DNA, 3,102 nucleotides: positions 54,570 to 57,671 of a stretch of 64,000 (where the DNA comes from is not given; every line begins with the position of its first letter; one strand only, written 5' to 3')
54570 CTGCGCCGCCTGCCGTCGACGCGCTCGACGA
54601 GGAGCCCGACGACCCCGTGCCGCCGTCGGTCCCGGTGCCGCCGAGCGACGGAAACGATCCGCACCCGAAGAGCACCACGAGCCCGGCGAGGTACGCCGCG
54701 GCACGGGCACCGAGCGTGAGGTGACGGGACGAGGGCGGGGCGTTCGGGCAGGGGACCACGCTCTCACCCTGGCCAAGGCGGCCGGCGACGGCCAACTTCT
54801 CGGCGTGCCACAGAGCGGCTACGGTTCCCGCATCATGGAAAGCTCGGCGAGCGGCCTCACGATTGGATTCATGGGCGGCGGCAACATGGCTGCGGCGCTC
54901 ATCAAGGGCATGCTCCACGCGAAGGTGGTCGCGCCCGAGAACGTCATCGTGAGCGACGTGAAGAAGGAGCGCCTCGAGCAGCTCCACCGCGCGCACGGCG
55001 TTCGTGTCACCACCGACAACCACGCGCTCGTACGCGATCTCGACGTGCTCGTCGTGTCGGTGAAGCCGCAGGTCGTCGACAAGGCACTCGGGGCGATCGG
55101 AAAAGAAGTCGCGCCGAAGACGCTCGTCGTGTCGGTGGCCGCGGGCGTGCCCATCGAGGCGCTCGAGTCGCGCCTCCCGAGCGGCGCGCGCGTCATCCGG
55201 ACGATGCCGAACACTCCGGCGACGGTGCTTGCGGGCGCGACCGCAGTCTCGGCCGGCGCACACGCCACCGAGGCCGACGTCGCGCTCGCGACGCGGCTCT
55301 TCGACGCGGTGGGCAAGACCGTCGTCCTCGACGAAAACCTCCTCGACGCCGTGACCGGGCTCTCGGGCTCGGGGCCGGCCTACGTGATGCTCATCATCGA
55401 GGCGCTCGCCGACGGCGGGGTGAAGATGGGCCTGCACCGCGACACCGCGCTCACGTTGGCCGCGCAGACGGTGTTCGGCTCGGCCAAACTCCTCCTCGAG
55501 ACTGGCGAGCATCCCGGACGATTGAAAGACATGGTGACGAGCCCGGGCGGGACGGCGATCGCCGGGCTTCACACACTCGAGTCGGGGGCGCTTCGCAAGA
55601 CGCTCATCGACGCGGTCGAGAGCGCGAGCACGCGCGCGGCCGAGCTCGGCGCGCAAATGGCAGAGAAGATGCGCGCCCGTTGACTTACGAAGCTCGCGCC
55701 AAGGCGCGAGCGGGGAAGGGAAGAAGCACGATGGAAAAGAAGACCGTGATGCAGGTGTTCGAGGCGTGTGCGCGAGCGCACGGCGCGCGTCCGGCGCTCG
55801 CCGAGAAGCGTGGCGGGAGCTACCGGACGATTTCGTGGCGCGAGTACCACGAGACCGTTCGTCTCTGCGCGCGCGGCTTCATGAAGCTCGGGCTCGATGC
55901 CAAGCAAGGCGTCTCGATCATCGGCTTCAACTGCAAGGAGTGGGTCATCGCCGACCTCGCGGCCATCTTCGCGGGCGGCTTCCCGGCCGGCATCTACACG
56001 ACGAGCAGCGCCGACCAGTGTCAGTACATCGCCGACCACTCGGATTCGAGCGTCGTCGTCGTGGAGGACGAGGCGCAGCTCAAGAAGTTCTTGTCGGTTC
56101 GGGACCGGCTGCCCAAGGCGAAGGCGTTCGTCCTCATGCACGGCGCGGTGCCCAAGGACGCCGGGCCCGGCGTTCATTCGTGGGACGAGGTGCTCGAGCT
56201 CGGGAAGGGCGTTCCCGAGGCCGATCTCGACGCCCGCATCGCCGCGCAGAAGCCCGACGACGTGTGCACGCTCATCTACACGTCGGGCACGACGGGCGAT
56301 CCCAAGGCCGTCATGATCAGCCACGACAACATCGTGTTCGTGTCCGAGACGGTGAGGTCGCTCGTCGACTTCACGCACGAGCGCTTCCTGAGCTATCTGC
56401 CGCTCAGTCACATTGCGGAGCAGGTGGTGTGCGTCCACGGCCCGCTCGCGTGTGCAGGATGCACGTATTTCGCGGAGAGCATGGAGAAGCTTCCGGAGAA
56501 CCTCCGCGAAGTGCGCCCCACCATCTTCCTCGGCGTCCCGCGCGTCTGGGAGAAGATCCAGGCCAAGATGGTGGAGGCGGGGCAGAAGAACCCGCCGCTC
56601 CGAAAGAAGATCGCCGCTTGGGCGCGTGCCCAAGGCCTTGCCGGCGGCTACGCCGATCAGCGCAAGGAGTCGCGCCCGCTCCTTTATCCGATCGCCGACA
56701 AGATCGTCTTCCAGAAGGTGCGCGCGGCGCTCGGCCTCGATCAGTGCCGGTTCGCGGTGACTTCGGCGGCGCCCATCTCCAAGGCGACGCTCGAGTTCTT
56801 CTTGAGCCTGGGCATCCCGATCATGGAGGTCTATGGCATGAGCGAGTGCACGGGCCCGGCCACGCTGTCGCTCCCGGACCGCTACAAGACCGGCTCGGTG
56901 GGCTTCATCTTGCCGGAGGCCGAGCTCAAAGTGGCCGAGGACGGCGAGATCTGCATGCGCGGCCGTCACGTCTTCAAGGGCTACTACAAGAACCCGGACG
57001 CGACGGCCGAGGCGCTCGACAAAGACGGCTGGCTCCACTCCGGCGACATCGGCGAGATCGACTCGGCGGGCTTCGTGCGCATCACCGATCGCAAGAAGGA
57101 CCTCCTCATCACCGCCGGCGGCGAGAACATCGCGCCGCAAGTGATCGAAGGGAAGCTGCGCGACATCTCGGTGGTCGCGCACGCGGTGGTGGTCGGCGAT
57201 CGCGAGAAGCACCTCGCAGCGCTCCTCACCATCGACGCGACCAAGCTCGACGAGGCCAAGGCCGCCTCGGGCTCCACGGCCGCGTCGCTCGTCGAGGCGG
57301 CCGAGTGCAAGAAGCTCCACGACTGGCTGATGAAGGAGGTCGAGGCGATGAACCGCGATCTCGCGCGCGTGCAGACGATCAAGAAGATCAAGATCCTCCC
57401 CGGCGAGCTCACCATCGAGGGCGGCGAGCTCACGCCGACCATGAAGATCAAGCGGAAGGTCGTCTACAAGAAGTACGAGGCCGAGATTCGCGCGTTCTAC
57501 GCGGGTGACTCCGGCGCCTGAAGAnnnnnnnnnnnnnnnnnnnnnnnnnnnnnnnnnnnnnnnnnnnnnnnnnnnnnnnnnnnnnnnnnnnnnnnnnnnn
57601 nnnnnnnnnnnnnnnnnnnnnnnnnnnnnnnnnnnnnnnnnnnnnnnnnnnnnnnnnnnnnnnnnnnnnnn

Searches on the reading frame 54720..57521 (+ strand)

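Call 53: search_protein_families(library=pfam, proteins=[window:54720-57521:+], max_evalue=0.0001)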
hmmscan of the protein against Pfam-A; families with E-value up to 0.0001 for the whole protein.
window:54720-57521:+ (933 aa): 2 families
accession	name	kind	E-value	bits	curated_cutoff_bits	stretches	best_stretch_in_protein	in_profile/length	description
PF00501.34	AMP-binding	-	9.4e-73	245.6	29.9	1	347-756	1-384/384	AMP-binding enzyme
PF23562.2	AMP-binding_C_3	-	2.7e-11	44.3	20.8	1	794-929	2-122/124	AMP-binding enzyme C-terminal domain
